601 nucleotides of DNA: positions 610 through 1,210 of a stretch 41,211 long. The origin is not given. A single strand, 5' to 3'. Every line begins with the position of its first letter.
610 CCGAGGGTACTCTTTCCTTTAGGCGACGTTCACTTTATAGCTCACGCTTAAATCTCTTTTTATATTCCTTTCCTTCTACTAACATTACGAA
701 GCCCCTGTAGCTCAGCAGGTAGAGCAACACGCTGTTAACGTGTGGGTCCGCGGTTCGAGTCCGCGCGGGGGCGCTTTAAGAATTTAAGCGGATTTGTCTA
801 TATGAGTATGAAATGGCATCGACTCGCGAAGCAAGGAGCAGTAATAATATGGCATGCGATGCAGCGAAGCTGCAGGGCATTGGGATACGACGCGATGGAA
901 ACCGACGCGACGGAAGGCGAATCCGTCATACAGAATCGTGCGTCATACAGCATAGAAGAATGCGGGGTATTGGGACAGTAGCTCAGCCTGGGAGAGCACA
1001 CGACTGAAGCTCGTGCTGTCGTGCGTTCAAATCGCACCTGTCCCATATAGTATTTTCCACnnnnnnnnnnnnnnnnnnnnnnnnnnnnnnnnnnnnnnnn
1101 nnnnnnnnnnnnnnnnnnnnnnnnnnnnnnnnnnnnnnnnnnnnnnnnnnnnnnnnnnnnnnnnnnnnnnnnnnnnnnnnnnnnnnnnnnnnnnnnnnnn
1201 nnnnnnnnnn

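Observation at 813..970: Conserved hairpin-box family (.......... - variable stem-loop - GGGGTAT) fills the leader of tRNA-Phe and recurs before two ribosomal-protein operons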

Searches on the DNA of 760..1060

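Call 33: search_rna_families(source=window, start=760, end=1060, threshold=evalue, max_evalue=10)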
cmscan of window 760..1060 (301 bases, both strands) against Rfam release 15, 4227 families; matches with E-value up to 10: 1.
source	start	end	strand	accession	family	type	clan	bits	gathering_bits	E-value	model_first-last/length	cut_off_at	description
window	972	1045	+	RF00005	tRNA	Gene; tRNA;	CL00001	62.5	29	1.7e-13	1-71/71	no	tRNA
